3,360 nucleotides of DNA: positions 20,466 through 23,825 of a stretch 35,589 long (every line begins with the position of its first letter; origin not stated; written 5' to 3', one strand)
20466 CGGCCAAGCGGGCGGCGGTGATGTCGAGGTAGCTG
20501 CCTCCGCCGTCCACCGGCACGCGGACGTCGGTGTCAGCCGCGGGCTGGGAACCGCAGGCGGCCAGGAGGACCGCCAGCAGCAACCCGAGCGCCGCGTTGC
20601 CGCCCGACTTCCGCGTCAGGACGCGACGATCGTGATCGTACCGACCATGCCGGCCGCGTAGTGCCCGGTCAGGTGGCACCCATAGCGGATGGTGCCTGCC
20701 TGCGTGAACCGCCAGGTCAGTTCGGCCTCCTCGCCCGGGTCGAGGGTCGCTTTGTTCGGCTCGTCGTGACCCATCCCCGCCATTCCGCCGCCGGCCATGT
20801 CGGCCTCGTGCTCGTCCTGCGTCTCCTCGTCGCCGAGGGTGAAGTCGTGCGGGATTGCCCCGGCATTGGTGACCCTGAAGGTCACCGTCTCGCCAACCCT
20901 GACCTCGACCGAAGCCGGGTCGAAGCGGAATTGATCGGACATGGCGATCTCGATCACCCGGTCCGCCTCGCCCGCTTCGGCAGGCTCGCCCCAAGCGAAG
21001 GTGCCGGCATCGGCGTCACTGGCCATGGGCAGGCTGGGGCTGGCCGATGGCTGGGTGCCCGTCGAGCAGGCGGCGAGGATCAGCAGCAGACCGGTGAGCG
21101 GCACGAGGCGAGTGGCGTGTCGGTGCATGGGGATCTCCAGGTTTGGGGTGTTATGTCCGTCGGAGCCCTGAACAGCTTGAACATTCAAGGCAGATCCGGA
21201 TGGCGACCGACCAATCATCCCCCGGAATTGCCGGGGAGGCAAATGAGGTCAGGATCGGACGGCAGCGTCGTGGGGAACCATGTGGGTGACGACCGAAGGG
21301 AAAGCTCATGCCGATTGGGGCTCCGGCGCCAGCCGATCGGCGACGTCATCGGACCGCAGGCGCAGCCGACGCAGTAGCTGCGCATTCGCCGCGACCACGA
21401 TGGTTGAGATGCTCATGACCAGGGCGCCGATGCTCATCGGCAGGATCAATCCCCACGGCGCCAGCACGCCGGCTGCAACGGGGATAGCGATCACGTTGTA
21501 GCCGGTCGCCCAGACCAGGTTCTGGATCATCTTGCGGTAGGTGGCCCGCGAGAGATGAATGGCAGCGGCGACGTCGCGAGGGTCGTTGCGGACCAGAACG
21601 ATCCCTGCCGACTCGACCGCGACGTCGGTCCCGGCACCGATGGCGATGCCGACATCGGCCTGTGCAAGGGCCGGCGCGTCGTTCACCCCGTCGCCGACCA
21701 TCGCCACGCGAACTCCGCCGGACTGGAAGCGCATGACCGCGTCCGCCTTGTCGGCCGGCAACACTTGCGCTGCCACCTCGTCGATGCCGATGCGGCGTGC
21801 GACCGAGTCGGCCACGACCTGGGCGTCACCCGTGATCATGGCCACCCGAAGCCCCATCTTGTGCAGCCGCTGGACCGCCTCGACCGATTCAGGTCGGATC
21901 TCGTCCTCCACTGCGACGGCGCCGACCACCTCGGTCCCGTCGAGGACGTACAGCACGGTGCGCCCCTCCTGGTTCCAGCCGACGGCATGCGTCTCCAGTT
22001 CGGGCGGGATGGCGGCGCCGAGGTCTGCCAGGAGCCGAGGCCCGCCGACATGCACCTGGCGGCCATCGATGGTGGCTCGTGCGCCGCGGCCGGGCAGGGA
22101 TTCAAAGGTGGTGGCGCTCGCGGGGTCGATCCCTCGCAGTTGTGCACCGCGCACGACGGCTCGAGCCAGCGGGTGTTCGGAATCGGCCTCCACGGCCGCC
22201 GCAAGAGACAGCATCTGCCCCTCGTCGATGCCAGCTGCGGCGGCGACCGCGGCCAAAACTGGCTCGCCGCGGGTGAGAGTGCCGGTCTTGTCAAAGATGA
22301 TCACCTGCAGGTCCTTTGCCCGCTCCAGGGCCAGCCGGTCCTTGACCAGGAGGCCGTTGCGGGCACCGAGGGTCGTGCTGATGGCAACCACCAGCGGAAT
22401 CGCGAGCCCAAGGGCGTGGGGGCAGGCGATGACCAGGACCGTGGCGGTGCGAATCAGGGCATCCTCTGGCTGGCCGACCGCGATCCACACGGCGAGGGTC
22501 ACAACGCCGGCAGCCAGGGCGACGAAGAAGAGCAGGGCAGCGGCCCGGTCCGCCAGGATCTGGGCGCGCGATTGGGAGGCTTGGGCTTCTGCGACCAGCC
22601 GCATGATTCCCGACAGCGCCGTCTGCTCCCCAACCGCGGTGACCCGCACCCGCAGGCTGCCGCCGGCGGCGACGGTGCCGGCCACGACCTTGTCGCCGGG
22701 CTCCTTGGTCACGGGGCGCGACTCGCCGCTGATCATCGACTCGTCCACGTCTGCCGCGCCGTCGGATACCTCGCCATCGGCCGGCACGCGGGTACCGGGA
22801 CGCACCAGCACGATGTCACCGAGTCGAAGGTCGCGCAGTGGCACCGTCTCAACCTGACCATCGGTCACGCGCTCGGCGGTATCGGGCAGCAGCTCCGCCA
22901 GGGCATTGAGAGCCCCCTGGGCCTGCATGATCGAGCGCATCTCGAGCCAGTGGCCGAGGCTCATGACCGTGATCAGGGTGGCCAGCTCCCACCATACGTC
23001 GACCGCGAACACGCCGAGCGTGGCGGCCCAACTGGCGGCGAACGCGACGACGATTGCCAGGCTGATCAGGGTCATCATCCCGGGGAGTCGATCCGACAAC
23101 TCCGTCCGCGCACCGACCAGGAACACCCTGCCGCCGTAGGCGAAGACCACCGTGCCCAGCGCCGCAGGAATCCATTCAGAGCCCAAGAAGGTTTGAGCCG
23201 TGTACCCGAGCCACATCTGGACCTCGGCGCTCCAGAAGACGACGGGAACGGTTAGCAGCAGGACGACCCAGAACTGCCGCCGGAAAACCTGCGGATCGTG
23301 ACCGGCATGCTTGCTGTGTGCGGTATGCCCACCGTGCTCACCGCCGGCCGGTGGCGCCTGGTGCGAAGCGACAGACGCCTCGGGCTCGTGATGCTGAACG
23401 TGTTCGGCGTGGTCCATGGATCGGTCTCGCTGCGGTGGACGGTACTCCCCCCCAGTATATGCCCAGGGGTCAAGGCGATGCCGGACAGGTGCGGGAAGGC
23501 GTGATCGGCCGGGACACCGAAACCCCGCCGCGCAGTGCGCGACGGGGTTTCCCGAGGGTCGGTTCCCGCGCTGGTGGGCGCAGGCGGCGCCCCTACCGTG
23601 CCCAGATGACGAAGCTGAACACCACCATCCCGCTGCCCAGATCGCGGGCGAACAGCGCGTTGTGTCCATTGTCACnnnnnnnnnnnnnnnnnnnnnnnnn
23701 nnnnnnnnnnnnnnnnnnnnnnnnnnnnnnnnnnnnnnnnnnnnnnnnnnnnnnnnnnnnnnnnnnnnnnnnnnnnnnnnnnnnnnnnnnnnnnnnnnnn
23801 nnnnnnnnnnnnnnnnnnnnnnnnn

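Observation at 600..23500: Exceptionally dense copper/redox island: seven cupredoxin-fold ORFs, two P1B ATPases, two CcdA-like and two Lgt-family genes in about 23 kb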

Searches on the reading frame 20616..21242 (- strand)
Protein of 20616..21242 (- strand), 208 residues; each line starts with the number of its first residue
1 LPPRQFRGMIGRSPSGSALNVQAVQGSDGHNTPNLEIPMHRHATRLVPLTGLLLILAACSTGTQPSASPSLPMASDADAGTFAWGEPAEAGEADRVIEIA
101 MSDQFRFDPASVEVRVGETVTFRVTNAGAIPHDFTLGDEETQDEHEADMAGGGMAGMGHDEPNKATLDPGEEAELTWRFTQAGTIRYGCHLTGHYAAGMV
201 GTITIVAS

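Call 8: search_protein_families(library=pfam, proteins=[window:20616-21242:-], max_evalue=0.01)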
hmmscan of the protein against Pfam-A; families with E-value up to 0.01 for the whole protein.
window:20616-21242:- (208 aa): 5 families
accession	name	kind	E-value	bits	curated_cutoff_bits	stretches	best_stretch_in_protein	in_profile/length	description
PF00127.26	Copper-bind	-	7.5e-10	39.6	21.2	1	102-205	9-98/99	Copper binding proteins, plastocyanin/azurin family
PF13473.12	Cupredoxin_1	-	5.1e-07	30.1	27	1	82-198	9-100/104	Cupredoxin-like domain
PF07732.21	Cu-oxidase_3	-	0.00034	21.1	21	1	112-206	29-115/119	Multicopper oxidase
PF06525.17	SoxE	-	0.00089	19.2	21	1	114-203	43-136/149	Sulfocyanin (SoxE) domain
PF07731.20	Cu-oxidase_2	-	0.0061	16.8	20.4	0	104-204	27-132/137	Multicopper oxidase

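Call 12: search_protein_families(library=ncbifam, proteins=[window:20616-21242:-], max_evalue=1)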
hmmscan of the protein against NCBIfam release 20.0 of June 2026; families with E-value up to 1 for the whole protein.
window:20616-21242:- (208 aa): 10 families
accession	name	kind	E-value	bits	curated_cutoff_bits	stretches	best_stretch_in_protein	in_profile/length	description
NF051440.1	CuResCopIPSEAE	equivalog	2.9e-34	118.4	280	2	147-205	116-178/180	copper-resistant cuproprotein CopI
NF047895.1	CuResCopI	equivalog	4.6e-20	72.1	200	1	83-204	54-175/176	copper-resistant cuproprotein CopI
TIGR02656.1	cyanin_plasto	equivalog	1.9e-08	34.6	87.85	1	104-205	11-98/99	plastocyanin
TIGR03095.1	rusti_cyanin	equivalog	1.4e-06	28.5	146.7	1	111-204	53-146/148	rusticyanin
TIGR03102.1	halo_cynanin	subfamily_domain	1.8e-05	24.8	93.8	1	100-147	32-78/115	halocyanin domain-containing protein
TIGR02375.1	pseudoazurin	equivalog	6.9e-05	22.6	109.85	2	101-128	6-33/116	pseudoazurin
TIGR03094.1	sulfo_cyanin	equivalog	0.00021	20.8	168.4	1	116-203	91-182/195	sulfocyanin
TIGR04246.1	nitrous_NosZ_Gp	equivalog_domain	0.0015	16.9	625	1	96-141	487-533/578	Sec-dependent nitrous-oxide reductase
TIGR02376.1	Cu_nitrite_red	equivalog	0.0036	16.7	296.3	1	144-205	87-144/326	copper-containing nitrite reductase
TIGR02657.1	amicyanin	equivalog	0.011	16.1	110.2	1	105-136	6-35/83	amicyanin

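Call 20: search_solved_structures(query=window:20616-21242:-, max_evalue=10, show_alignments=1)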
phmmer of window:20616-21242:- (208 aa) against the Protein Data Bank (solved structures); distinct sequences matched with E-value up to 10: 85 (the best 60 are shown).
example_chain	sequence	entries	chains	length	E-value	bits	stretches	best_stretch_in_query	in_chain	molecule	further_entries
2aan_A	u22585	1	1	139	1.1e-05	28.3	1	90-197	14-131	auracyanin A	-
3cvb_A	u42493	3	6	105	1.5e-05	27.9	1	101-205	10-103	Plastocyanin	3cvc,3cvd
1ov8_A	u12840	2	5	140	4.5e-05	26.3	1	164-206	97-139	Auracyanin B | PROTEIN (AURACYANIN)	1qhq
1baw_A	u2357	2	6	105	8.6e-05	25.4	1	102-205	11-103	PLASTOCYANIN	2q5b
2w88_A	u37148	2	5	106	8.7e-05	25.4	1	102-205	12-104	PLASTOCYANIN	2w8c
6yez_P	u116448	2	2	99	0.00017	24.4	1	104-205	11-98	Plastocyanin, chloroplastic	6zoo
6kol_A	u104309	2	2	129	0.00029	23.7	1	91-205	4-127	Blue (Type 1) copper domain protein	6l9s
1byo_A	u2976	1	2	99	0.0004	23.2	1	105-205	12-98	PROTEIN (PLASTOCYANIN)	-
3bqv_A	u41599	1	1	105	0.00064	22.5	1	102-205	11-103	Plastocyanin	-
4r0o_A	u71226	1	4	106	0.00077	22.3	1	102-205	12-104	Plastocyanin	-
7zqe_M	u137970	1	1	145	0.0016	21.2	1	89-205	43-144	Plastocyanin, chloroplastic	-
1bxu_A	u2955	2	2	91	0.0017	21.2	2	166-205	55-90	PLASTOCYANIN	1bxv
1byp_A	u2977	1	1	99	0.0017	21.1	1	105-205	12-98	PROTEIN (PLASTOCYANIN)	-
2jkw_A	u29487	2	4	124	0.0041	19.9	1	103-128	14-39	PSEUDOAZURIN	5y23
2plt_A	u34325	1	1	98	0.0044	19.8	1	101-205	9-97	PLASTOCYANIN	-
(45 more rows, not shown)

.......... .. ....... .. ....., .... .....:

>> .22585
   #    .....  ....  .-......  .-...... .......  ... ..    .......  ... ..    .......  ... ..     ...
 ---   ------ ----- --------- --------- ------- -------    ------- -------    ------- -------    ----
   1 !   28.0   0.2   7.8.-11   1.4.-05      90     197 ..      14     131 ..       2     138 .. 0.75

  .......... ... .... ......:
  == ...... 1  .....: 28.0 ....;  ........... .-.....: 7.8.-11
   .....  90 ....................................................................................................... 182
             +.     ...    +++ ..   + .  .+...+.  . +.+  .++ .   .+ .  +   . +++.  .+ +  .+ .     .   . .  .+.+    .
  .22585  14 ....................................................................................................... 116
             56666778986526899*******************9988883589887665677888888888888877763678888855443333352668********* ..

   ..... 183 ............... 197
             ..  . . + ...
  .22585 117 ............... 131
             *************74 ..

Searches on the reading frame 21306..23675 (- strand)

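Call 8: search_protein_families(library=pfam, proteins=[window:21306-23675:-], max_evalue=0.01)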
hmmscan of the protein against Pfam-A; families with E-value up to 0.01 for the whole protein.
window:21306-23675:- (789 aa): 4 families
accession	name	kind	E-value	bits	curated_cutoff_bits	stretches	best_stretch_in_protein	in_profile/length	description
PF00122.25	E1-E2_ATPase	-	6e-52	176.2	28.1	1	261-439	1-180/181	E1-E2 ATPase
PF00702.32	Hydrolase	-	8.7e-37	127.8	26.4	1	457-674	2-191/191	haloacid dehalogenase-like hydrolase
PF12710.13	HAD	-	7.1e-05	23.7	27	1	592-669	84-187/189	haloacid dehalogenase-like hydrolase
PF08282.18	Hydrolase_3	-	0.00036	20.8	20.9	0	656-705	205-254/255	haloacid dehalogenase-like hydrolase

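Call 51: search_protein_families(library=ncbifam, proteins=[window:21306-23420:-], max_evalue=0.00001)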
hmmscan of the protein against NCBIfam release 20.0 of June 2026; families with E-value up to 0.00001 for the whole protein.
window:21306-23420:- (704 aa): 23 families
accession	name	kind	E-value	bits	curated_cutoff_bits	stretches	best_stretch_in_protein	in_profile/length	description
TIGR01525.1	ATPase-IB_hvy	subfamily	2.6e-176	587.8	346.25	1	115-682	1-559/560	heavy metal translocating P-type ATPase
TIGR01511.1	ATPase-IB1_Cu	subfamily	1.4e-170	568.8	397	1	97-684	2-542/542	copper-translocating P-type ATPase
NF007952.0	PRK10671.1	equivalog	1.3e-139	466.8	1316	1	44-687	187-835/838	copper-exporting P-type ATPase CopA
TIGR01512.1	ATPase-IB2_Cd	subfamily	1.3e-115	387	313.5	2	132-462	7-305/494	cadmium family heavy metal-translocating P-type ATPase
NF008262.1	PRK11033.1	equivalog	1.4e-102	344.5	1005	1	133-685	185-727/731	zinc/cadmium/mercury/lead-transporting ATPase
NF033775.1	P_type_ZntA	exception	8.5e-92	308.7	1240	1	133-684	190-730/732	Zn(II)/Cd(II)/Pb(II) translocating P-type ATPase ZntA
TIGR01494.1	ATPase_P-type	subfamily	1e-83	281.4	62.3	1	150-653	3-464/478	HAD-IC family P-type ATPase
TIGR01497.1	kdpB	equivalog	8.1e-61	206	527.9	1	172-624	96-563/675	potassium-transporting ATPase subunit KdpB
TIGR01647.1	ATPase-IIIA_H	equivalog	1.1e-53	182.5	615.5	2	131-548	43-483/755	plasma-membrane proton-efflux P-type ATPase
NF010609.0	PRK14010.1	equivalog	3.9e-52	177.4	1323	1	129-619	57-553/673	K(+)-transporting ATPase subunit B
TIGR01517.1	ATPase-IIB_Ca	equivalog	1.7e-40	139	507.05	2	185-386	161-375/882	calcium-translocating P-type ATPase, PMCA-type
TIGR01522.1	ATPase-IIA2_Ca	equivalog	7.3e-37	126.6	798.3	3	132-389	74-337/854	calcium-transporting P-type ATPase, PMR1-type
TIGR01116.1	ATPase-IIA1_Ca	equivalog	5.1e-31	107.6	703.4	2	498-636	457-610/799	calcium-translocating P-type ATPase, SERCA-type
TIGR01657.1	P-ATPase-V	hypoth_equivalog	1.1e-30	105.9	618.25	3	549-595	782-828/1055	ATP13A2 family polyamine export P-type ATPase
NF011702.0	PRK15122.1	subfamily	2e-25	88.9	975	1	549-661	621-735/907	magnesium-translocating P-type ATPase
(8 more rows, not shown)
